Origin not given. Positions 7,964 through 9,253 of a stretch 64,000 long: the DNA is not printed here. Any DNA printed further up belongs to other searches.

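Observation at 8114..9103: Cas4/DUF83-type nuclease split by four predicted transmembrane helices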

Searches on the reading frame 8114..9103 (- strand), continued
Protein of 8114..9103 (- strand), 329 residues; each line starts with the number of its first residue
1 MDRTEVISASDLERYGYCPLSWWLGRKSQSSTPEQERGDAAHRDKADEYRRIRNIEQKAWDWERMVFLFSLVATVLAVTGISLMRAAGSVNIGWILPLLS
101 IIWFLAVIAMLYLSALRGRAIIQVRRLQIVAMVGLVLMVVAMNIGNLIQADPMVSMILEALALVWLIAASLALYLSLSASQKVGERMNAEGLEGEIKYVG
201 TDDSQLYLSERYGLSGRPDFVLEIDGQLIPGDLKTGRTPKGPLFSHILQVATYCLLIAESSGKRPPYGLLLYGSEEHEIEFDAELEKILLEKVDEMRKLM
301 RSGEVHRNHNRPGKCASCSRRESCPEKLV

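Call 35: find_encoding_contigs(protein=P0179, flank=6000, max_places=2)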
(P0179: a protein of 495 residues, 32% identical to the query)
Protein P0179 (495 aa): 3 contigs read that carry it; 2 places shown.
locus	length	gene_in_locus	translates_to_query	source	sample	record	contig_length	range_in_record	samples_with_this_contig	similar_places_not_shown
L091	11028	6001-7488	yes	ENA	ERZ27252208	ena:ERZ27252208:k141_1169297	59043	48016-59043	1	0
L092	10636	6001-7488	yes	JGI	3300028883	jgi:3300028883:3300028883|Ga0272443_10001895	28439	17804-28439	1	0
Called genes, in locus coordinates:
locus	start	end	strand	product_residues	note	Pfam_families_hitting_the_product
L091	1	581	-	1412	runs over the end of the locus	PF13229:Beta_helix, PF05048:NosD (weak), PF18911:PKD_4, PF00801:PKD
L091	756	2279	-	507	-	PF00221:Lyase_aromatic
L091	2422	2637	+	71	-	-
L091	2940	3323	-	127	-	PF01022:HTH_5 (weak), PF01047:MarR (faint), PF12840:HTH_20, PF13412:HTH_24 (faint), PF24266:HTH_HVO_0163_N (weak), PF12802:MarR_2 (weak)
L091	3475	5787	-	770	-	PF00082:Peptidase_S8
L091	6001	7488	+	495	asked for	PF12705:PDDEXK_1, PF01930:Cas_Cas4 (weak)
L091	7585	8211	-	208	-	PF00827:Ribosomal_L15e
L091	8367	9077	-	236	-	PF00535:Glycos_transf_2, PF13641:Glyco_tranf_2_3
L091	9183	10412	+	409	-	PF00037:Fer4 (faint), PF12837:Fer4_6 (faint), PF12838:Fer4_7 (faint), PF12801:Fer4_5, PF13484:Fer4_16 (faint), PF12801:Fer4_5 (weak), PF13237:Fer4_10 (weak)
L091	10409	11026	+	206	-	?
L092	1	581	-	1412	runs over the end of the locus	PF13229:Beta_helix, PF05048:NosD (weak), PF18911:PKD_4, PF00801:PKD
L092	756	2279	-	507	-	PF00221:Lyase_aromatic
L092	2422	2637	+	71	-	-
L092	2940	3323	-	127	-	PF01022:HTH_5 (weak), PF01047:MarR (faint), PF12840:HTH_20, PF13412:HTH_24 (faint), PF24266:HTH_HVO_0163_N (weak), PF12802:MarR_2 (weak)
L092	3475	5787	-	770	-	PF00082:Peptidase_S8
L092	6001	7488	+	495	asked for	PF12705:PDDEXK_1, PF01930:Cas_Cas4 (weak)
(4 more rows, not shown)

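Call 36: find_encoding_contigs(protein=window:8114-9103:-, flank=10000, max_places=1)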
Protein window:8114-9103:- (329 aa): 11 contigs read that carry it; 1 place shown.
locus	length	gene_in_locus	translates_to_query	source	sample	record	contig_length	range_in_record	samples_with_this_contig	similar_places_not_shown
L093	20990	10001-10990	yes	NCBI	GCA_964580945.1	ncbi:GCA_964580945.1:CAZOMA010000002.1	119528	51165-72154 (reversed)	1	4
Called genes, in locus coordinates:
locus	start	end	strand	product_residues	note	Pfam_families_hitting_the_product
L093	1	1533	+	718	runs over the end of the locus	PF03104:DNA_pol_B_exo1 (faint), PF00136:DNA_pol_B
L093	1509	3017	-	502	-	PF01970:TctA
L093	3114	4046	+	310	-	PF00005:ABC_tran, PF13304:AAA_21, PF27102:NodI_C (faint)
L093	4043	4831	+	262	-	PF01061:ABC2_membrane, PF12698:ABC2_membrane_3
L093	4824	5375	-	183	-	PF00156:Pribosyltran, PF14681:UPRTase (weak)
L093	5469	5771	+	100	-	PF00355:Rieske, PF13806:Rieske_2 (weak), PF22543:Rieske_4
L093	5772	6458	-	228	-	PF00156:Pribosyltran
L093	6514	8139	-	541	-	PF01979:Amidohydro_1, PF07969:Amidohydro_3 (faint), PF13382:Adenine_deam_C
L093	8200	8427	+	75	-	PF04457:MJ1316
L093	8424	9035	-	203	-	-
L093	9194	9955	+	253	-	PF14811:TPD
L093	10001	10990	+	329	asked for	PF12705:PDDEXK_1, PF01930:Cas_Cas4 (weak)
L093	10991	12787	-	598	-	PF13522:GATase_6, PF13537:GATase_7, PF01380:SIS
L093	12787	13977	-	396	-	PF00483:NTP_transferase, PF12804:NTP_transf_3, PF00132:Hexapep, PF25084:LbH_EIF2B, PF00132:Hexapep (weak), PF25087:GMPPB_C, PF00132:Hexapep (weak), PF24894:Hexapep_GlmU, +1 more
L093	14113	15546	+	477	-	PF07088:GvpD_P-loop, PF13191:AAA_16 (weak), PF06745:ATPase (weak)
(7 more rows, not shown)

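Call 39: find_homologous_proteins(query=P0130)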
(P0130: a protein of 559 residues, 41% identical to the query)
Query P0130 (559 aa): 757 proteins with E <= 0.001 among 8000 candidates; the best 120 are listed.
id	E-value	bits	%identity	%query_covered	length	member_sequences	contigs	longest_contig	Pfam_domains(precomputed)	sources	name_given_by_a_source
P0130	0.0e+0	1258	100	100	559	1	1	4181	PF01930.24,PF12705.14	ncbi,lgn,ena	-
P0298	5.5e-242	823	66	100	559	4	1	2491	PF01930.24,PF12705.14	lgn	-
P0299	3.2e-240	817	67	99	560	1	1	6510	PF01930.24,PF12705.14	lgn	-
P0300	1.6e-238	811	64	100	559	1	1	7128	PF01930.24,PF12705.14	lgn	-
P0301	4.5e-235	800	63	100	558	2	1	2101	PF01930.24,PF12705.14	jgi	jgi:CRISPR-associated protein Cas4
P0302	3.5e-233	794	64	100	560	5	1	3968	PF01930.24,PF12705.14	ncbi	-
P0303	3.3e-231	787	65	99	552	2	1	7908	PF01930.24,PF12705.14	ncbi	ncbi:MAG: CRISPR-associated protein Cas4 [Thermoplasmata archaeon]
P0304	4.8e-231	787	64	99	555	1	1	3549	PF01930.24,PF12705.14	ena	-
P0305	2.0e-224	765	64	99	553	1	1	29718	PF01930.24,PF12705.14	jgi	jgi:CRISPR-associated exonuclease Cas4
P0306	2.7e-223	761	64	99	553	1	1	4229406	PF01930.24,PF12705.14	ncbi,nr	ncbi:MAG: CRISPR-associated protein Cas4 [Thermoplasmata archaeon]|nr:MAG: CRISPR-associated protein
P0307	3.2e-216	738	60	99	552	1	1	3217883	PF01930.24,PF12705.14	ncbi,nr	ncbi:MAG: CRISPR-associated protein Cas4 [Methanomassiliicoccales archaeon]|nr:MAG: CRISPR-associate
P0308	4.2e-216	737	60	99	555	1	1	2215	PF01930.24,PF12705.14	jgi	jgi:CRISPR-associated exonuclease Cas4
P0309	3.0e-215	734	59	99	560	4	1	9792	PF01930.24,PF12705.14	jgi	jgi:CRISPR-associated exonuclease Cas4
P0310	4.2e-215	734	61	99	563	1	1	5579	PF01930.24,PF12705.14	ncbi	-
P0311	5.1e-211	720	59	99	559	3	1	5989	PF01930.24,PF12705.14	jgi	-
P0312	8.2e-211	720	59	100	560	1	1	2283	PF01930.24,PF12705.14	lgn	-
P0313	1.2e-210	719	59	98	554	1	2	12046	PF01930.24,PF12705.14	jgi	jgi:CRISPR-associated exonuclease Cas4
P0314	4.7e-208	711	59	98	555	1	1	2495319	PF01930.24,PF12705.14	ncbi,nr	ncbi:MAG: CRISPR-associated protein Cas4 [Thermoplasmata archaeon]|nr:MAG: CRISPR-associated protein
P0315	6.8e-205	700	59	99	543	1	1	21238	PF01930.24,PF12705.14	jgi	jgi:CRISPR-associated exonuclease Cas4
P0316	4.4e-204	698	57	99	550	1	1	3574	PF04893.23,PF01930.24,PF12705.14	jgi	jgi:CRISPR-associated exonuclease Cas4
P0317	1.8e-203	696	58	99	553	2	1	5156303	PF01930.24,PF12705.14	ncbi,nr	ncbi:MAG: CRISPR-associated protein Cas4 [Thermoplasmata archaeon]|nr:MAG: CRISPR-associated protein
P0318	7.1e-203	694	59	99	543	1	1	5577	PF01930.24,PF12705.14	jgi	jgi:CRISPR-associated exonuclease Cas4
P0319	9.1e-202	690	58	99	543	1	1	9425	PF01930.24,PF12705.14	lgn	-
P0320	2.5e-201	688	58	99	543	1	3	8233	PF01930.24,PF12705.14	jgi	jgi:CRISPR-associated exonuclease Cas4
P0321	3.5e-199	681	57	99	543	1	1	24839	PF01930.24,PF12705.14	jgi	jgi:CRISPR-associated exonuclease Cas4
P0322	5.1e-199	681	57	100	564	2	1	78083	PF01930.24,PF12705.14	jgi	jgi:CRISPR-associated exonuclease Cas4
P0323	5.6e-199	681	57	99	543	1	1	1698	PF01930.24,PF12705.14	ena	-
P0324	1.3e-198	680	57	99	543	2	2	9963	PF01930.24,PF12705.14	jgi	jgi:CRISPR-associated exonuclease Cas4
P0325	3.2e-198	678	56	99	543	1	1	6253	PF01930.24,PF12705.14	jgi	jgi:CRISPR-associated exonuclease Cas4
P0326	1.0e-197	676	56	99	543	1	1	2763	PF04893.23,PF01930.24,PF12705.14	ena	-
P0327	1.0e-189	650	54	99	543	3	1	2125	PF01930.24,PF12705.14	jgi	jgi:CRISPR-associated exonuclease Cas4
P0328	1.4e-189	650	53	99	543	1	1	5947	PF01930.24,PF12705.14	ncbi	-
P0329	1.0e-170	587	48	98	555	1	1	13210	PF01930.24,PF12705.14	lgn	-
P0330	1.1e-147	511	70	59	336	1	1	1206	PF01930.24,PF12705.14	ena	-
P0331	3.6e-136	473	67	57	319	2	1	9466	PF01930.24,PF12705.14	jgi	jgi:CRISPR-associated exonuclease Cas4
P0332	7.6e-131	456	60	62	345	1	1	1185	PF01930.24,PF12705.14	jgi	jgi:CRISPR-associated exonuclease Cas4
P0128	1.6e-115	405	38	98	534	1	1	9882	PF01930.24,PF12705.14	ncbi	-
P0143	3.9e-112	394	37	98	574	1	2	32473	PF01930.24,PF12705.14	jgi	-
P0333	3.0e-108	381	36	98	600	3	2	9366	PF01930.24,PF12705.14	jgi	jgi:CRISPR-associated exonuclease Cas4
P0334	1.7e-107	379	37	99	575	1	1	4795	PF01930.24,PF12705.14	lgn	-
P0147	5.0e-107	377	37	97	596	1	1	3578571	PF01930.24,PF12705.14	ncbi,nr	ncbi:MAG: CRISPR-associated protein Cas4 [Thermoplasmata archaeon]|nr:MAG: CRISPR-associated protein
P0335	3.6e-105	371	37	97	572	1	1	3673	PF01930.24,PF12705.14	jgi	jgi:CRISPR-associated exonuclease Cas4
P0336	2.8e-104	368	37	97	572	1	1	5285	PF01930.24,PF12705.14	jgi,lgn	-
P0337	1.4e-103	366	36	97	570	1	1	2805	PF01930.24,PF12705.14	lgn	-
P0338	2.0e-103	365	36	98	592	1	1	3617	PF01930.24,PF12705.14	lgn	-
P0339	7.8e-102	360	36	99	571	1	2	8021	PF12705.14,PF05569.18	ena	-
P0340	7.7e-100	353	37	99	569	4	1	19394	PF01930.24,PF12705.14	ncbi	ncbi:CRISPR-associated protein Cas4 [[Eubacterium] cellulosolvens]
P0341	6.8e-99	350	36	97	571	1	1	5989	PF01930.24,PF12705.14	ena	-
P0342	6.2e-98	347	35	98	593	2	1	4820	PF01930.24,PF12705.14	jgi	jgi:CRISPR-associated exonuclease Cas4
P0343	6.4e-96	341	35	97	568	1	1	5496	PF01930.24,PF12705.14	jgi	jgi:CRISPR-associated exonuclease Cas4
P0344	3.5e-93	332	34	97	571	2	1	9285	PF01930.24,PF12705.14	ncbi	-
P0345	4.6e-88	315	47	55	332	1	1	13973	PF01930.24,PF12705.14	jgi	jgi:CRISPR-associated exonuclease Cas4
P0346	8.1e-88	314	42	55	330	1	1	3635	PF01930.24,PF12705.14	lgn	-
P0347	2.8e-87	312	42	58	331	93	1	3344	PF01930.24,PF12705.14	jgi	-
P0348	2.9e-87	312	41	62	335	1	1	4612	PF01930.24,PF12705.14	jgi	-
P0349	4.1e-87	311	42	58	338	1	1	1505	PF01930.24,PF12705.14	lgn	-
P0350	9.3e-87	310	42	62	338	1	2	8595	PF01930.24,PF12705.14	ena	-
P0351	2.2e-86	309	42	58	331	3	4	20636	PF01930.24,PF12705.14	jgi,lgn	jgi:CRISPR-associated exonuclease Cas4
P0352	2.4e-86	309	45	55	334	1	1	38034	PF01930.24,PF12705.14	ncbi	-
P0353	5.6e-86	308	43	55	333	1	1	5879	PF01930.24,PF12705.14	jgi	-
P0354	7.7e-86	307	42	58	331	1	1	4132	PF01930.24,PF12705.14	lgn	-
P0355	1.5e-85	306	39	62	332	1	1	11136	PF01930.24,PF12705.14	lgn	-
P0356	1.5e-85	306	40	58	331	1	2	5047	PF01930.24,PF12705.14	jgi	jgi:CRISPR-associated exonuclease Cas4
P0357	2.6e-85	305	39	65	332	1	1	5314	PF01930.24,PF12705.14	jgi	jgi:CRISPR-associated exonuclease Cas4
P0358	3.3e-85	305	42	55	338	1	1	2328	PF01930.24,PF12705.14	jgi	jgi:CRISPR-associated exonuclease Cas4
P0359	3.7e-85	305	43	57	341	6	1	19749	PF01930.24,PF12705.14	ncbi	-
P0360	3.7e-85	305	42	57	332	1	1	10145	PF01930.24,PF12705.14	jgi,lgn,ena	-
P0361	3.9e-85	305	43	58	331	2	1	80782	PF01930.24,PF12705.14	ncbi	-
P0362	3.9e-85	305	41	56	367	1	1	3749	PF01930.24,PF12705.14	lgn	-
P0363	4.0e-85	305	44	55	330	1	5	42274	PF01930.24,PF12705.14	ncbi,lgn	ncbi:MAG: PD-(D/E)XK nuclease family protein [Thermoplasmata archaeon]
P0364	4.4e-85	305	43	58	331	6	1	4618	PF01930.24,PF12705.14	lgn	-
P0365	4.8e-85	305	41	58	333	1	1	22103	PF01930.24,PF12705.14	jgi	jgi:CRISPR-associated exonuclease Cas4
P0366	5.4e-85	304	43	55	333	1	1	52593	PF01930.24,PF12705.14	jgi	jgi:CRISPR-associated exonuclease Cas4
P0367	6.2e-85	304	39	58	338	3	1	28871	PF01930.24,PF12705.14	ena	-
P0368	8.8e-85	304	41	58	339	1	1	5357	PF01930.24,PF12705.14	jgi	-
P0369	1.0e-84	304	40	58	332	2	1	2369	PF01930.24,PF12705.14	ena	-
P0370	1.2e-84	303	42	60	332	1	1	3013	PF01930.24,PF12705.14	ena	-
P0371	1.2e-84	303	42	58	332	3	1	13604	PF01930.24,PF12705.14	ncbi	-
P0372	1.2e-84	303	39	65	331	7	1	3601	PF01930.24,PF12705.14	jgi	jgi:CRISPR-associated exonuclease Cas4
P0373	1.3e-84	303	41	57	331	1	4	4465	PF01930.24,PF12705.14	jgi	jgi:CRISPR-associated exonuclease Cas4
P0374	1.5e-84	303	41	60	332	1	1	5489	PF01930.24,PF12705.14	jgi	-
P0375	1.5e-84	303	41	55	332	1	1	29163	PF01930.24,PF12705.14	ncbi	-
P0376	1.8e-84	303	42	60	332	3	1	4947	PF01930.24,PF12705.14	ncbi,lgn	-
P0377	2.0e-84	303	42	58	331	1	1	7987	PF01930.24,PF12705.14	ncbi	-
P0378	2.2e-84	302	42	58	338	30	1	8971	PF01930.24,PF12705.14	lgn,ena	-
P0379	2.3e-84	302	43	57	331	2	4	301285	PF01930.24,PF12705.14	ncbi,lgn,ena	ncbi:MAG TPA: CRISPR-associated protein Cas4 [Thermoplasmata archaeon]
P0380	2.3e-84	302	39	58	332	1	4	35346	PF01930.24,PF12705.14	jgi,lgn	jgi:CRISPR-associated exonuclease Cas4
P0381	2.3e-84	302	44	55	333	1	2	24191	PF01930.24,PF12705.14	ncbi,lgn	ncbi:MAG: CRISPR-associated protein Cas4 [Thermoplasmata archaeon]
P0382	2.6e-84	302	61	30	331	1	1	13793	PF01930.24,PF12705.14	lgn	-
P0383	3.2e-84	302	40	59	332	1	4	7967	PF01930.24,PF12705.14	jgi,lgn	-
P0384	3.3e-84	302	42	58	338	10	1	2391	PF01930.24,PF12705.14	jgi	jgi:CRISPR-associated exonuclease Cas4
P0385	3.8e-84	302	43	58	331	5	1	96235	PF01930.24,PF12705.14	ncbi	-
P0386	4.1e-84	302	40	58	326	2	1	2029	PF01930.24,PF12705.14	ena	-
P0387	4.1e-84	302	42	55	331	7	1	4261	PF01930.24,PF12705.14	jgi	jgi:CRISPR-associated exonuclease Cas4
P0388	4.4e-84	301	42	58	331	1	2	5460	PF01930.24,PF12705.14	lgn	-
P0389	4.5e-84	301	43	55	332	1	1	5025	PF01930.24,PF12705.14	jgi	jgi:CRISPR-associated exonuclease Cas4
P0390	5.5e-84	301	42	58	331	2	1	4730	PF01930.24,PF12705.14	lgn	-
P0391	5.7e-84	301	43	58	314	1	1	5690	PF01930.24,PF12705.14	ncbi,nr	ncbi:MAG: CRISPR-associated protein Cas4, partial [Candidatus Thermoplasmatota archaeon]|nr:CRISPR-a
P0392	5.8e-84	301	40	58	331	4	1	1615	PF01930.24,PF12705.14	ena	-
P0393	7.0e-84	301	42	57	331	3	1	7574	PF01930.24,PF12705.14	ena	-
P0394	7.0e-84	301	41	55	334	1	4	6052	PF01930.24,PF12705.14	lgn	-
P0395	7.1e-84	301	42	58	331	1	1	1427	PF01930.24,PF12705.14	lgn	-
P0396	7.3e-84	301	43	55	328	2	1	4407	PF01930.24,PF12705.14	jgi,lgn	jgi:CRISPR-associated exonuclease Cas4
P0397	8.1e-84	301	42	58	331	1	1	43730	PF01930.24,PF12705.14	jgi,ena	-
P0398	8.5e-84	301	42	58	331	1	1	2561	PF01930.24,PF12705.14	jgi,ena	-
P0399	8.9e-84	300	41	58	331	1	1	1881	PF01930.24,PF12705.14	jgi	jgi:CRISPR-associated exonuclease Cas4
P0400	9.1e-84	300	41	58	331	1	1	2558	PF01930.24,PF12705.14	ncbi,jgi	jgi:CRISPR-associated exonuclease Cas4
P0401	9.3e-84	300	43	64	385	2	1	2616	PF01930.24,PF12705.14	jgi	jgi:CRISPR-associated exonuclease Cas4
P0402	9.4e-84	300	40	60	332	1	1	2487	PF01930.24,PF12705.14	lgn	-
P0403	1.1e-83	300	43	58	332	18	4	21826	PF01930.24,PF12705.14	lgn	-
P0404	1.1e-83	300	41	58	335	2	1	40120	PF01930.24,PF12705.14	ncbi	-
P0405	1.3e-83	300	42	57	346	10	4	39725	PF01930.24,PF12705.14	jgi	jgi:CRISPR-associated exonuclease Cas4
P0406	1.4e-83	300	42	57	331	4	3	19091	PF01930.24,PF12705.14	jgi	jgi:CRISPR-associated exonuclease Cas4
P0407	1.6e-83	300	38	58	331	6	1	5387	PF01930.24,PF12705.14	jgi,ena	-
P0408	1.7e-83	300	43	57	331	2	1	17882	PF01930.24,PF12705.14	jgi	-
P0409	1.8e-83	299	42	58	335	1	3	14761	PF01930.24,PF12705.14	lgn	-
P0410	2.0e-83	299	41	55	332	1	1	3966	PF01930.24,PF12705.14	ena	-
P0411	2.1e-83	299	42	58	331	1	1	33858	PF01930.24,PF12705.14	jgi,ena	jgi:CRISPR-associated exonuclease Cas4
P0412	2.3e-83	299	42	58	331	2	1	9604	PF01930.24,PF12705.14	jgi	-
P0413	2.3e-83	299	40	59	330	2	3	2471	PF01930.24,PF12705.14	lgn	-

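Call 43: list_cluster_members(proteins=[P0215, P0219, P0223, P0242, P0204, P0206, P0210, P0221, P0234, P0252])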
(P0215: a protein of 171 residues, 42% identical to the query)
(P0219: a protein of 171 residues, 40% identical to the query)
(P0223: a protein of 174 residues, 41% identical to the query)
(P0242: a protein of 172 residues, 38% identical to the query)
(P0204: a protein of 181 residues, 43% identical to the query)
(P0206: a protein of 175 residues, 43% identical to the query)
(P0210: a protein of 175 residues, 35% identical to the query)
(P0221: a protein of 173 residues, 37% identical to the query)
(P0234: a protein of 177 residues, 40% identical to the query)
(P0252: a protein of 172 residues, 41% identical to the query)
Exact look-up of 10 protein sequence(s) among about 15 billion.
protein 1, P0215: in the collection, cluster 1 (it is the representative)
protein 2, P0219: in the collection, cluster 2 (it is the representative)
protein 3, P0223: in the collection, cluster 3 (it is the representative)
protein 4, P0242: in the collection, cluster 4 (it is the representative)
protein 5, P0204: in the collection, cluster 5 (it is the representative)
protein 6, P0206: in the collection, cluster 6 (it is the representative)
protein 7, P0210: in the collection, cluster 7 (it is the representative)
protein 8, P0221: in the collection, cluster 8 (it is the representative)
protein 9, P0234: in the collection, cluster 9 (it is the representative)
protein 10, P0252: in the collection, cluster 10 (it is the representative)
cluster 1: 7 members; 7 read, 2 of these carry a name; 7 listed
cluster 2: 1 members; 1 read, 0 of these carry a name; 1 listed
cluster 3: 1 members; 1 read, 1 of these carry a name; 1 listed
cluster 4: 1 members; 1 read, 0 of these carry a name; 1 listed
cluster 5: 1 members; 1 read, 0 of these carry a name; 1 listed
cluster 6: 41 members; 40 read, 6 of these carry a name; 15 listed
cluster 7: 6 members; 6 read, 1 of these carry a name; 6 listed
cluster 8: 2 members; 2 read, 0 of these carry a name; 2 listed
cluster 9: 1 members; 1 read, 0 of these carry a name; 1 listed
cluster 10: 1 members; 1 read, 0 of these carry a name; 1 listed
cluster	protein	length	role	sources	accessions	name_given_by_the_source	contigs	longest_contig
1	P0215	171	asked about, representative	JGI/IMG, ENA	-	CRISPR-associated exonuclease Cas4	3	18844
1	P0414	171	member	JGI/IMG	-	CRISPR-associated exonuclease Cas4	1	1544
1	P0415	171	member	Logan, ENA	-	-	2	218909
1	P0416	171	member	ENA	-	-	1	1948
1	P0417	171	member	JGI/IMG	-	-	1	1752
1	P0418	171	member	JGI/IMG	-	-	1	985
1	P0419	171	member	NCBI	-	-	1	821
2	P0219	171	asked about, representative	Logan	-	-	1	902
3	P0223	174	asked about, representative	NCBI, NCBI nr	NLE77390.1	MAG: Dna2/Cas4 domain-containing protein [Chloroflexi bacterium] | Dna2/Cas4 domain-containing protein [Chloroflexota bacterium]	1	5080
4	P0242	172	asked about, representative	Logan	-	-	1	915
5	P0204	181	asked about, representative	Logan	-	-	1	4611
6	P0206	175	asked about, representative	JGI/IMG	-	CRISPR-associated exonuclease Cas4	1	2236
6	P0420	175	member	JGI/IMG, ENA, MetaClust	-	\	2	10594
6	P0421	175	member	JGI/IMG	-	CRISPR-associated exonuclease Cas4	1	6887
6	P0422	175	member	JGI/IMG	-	CRISPR-associated exonuclease Cas4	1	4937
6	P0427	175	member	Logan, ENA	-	-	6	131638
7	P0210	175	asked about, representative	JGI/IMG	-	-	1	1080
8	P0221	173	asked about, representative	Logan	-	-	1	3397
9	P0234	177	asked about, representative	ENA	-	-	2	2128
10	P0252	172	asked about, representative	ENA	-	-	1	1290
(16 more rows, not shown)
